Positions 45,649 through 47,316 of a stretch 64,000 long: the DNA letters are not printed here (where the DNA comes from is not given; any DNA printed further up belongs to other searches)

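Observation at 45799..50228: TasA-family fibre locus with a dedicated SipW-type signal peptidase and modular cargo, spacer and anchor paralogs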

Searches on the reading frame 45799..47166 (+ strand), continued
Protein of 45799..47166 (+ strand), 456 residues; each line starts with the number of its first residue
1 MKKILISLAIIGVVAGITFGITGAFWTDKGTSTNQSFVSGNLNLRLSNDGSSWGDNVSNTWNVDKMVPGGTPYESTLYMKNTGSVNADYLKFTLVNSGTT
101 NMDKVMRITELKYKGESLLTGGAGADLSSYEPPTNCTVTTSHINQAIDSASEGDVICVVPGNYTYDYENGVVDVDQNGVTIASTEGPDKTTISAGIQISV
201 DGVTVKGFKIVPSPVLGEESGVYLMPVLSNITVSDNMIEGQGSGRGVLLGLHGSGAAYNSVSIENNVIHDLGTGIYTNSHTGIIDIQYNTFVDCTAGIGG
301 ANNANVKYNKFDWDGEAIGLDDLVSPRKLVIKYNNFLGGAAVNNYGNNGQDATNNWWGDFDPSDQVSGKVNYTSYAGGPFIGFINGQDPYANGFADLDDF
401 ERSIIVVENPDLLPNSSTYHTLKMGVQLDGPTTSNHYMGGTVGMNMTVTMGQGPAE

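Call 45: find_encoding_contigs(protein=P0048, flank=6000, max_places=2)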
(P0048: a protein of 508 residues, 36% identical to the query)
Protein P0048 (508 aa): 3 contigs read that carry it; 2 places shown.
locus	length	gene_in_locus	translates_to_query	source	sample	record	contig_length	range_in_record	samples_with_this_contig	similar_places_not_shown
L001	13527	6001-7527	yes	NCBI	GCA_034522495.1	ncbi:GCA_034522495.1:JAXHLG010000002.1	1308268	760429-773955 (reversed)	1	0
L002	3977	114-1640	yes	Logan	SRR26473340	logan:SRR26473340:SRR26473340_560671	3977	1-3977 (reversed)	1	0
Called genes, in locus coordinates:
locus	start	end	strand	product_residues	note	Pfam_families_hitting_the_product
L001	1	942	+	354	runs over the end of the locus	PF01145:Band_7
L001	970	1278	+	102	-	-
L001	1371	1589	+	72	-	-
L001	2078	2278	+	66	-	-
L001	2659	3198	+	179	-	-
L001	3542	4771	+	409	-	PF04851:ResIII, PF00270:DEAD, PF00271:Helicase_C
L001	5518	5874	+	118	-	PF05635:23S_rRNA_IVP, PF22296:bAvd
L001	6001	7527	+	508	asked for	PF13229:Beta_helix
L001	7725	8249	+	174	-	PF00717:Peptidase_S24 (weak)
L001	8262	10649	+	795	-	PF16656:Pur_ac_phosph_N, PF00932:LTD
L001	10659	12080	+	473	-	-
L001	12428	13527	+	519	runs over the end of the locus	PF00570:HRDC, PF13742:tRNA_anti_2, PF01336:tRNA_anti-codon, PF02601:Exonuc_VII_L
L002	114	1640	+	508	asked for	PF13229:Beta_helix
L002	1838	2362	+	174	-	PF00717:Peptidase_S24 (weak)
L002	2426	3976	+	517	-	?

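Call 46: find_encoding_contigs(protein=P0097, flank=6000, max_places=2)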
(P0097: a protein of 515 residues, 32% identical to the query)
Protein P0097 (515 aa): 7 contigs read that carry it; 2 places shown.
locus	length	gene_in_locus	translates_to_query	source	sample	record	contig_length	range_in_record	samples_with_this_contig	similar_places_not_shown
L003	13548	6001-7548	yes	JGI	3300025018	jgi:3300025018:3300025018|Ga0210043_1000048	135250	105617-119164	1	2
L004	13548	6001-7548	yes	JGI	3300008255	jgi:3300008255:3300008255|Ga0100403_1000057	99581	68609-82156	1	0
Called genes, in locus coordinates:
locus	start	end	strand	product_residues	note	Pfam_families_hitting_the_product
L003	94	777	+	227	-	-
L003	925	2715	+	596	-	PF00009:GTP_EFTU, PF01926:MMR_HSR1, PF02421:FeoB_N (faint), PF22042:EF-G_D2, PF03144:GTP_EFTU_D2, PF00679:EFG_C, PF21018:BipA_C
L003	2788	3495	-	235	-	PF01479:S4, PF00849:PseudoU_synth_2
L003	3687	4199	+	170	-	PF02661:Fic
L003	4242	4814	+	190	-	PF04542:Sigma70_r2, PF08281:Sigma70_r4_2, PF04545:Sigma70_r4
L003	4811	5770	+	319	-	-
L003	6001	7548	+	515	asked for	-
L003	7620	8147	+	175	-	PF10502:Peptidase_S26 (faint), PF00717:Peptidase_S24 (faint)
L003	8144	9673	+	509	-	PF00932:LTD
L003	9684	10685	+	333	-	-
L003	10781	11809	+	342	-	PF00188:CAP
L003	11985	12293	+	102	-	PF00717:Peptidase_S24 (weak)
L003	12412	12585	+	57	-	-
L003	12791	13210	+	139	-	-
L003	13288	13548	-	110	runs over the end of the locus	PF09876:DUF2103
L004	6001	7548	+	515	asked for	-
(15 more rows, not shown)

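Call 47: find_encoding_contigs(protein=P0009, flank=6000, max_places=2)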
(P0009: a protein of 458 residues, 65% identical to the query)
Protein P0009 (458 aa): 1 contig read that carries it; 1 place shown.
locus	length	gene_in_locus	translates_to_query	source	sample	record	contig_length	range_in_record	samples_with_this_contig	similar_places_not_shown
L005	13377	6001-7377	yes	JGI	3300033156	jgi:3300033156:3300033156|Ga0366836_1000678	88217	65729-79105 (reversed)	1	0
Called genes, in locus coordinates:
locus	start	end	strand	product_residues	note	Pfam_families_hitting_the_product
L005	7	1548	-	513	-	-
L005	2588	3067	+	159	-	PF03449:GreA_GreB_N (weak), PF01272:GreA_GreB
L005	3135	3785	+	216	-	PF12917:YfbR-like (faint), PF13023:HD_3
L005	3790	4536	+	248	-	-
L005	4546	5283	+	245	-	PF01904:DUF72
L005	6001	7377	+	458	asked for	-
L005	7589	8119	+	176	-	-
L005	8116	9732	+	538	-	PF00932:LTD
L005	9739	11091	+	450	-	PF16656:Pur_ac_phosph_N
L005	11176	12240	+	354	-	PF03706:LPG_synthase_TM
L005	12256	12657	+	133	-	PF01894:YjbQ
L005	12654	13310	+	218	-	PF07690:MFS_1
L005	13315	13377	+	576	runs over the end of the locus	PF14716:HHH_8, PF00633:HHH (faint), PF14520:HHH_5, PF14791:DNA_pol_B_thumb, PF02811:PHP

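Call 65: search_protein_families(library=pfam, proteins=[P0024, P0025, P0028, P0039, P0044, P0062], max_evalue=0.01)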
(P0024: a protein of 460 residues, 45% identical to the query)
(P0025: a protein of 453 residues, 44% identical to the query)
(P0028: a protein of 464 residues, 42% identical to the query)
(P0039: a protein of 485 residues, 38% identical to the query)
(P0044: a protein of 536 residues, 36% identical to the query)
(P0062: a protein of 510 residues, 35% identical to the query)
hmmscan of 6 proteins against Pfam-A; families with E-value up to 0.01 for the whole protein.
P0024 (460 aa): 1 family
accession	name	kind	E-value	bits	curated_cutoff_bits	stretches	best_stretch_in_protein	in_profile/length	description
PF12389.13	Peptidase_M73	-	4.2e-06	27.2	22.5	1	4-95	5-84/196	Camelysin metallo-endopeptidase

P0025 (453 aa): 1 family
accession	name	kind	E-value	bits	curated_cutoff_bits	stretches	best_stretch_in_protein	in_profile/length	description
PF12389.13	Peptidase_M73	-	6.8e-07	29.8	22.5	1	16-94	17-84/196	Camelysin metallo-endopeptidase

P0028 (464 aa): 1 family
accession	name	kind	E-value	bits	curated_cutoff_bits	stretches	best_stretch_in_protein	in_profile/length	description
PF12389.13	Peptidase_M73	-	4e-07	30.5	22.5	1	6-99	6-86/196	Camelysin metallo-endopeptidase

P0039 (485 aa): 1 family
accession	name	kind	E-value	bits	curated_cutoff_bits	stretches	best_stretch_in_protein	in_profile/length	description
PF12389.13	Peptidase_M73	-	3.9e-06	27.3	22.5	1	18-105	12-87/196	Camelysin metallo-endopeptidase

P0044 (536 aa): 1 family
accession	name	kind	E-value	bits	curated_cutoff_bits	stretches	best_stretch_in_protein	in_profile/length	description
PF12389.13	Peptidase_M73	-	5.5e-06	26.8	22.5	1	15-99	17-84/196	Camelysin metallo-endopeptidase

P0062 (510 aa): 1 family
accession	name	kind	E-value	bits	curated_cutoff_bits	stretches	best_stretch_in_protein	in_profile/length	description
PF12389.13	Peptidase_M73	-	1.3e-06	28.8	22.5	1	2-97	4-83/196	Camelysin metallo-endopeptidase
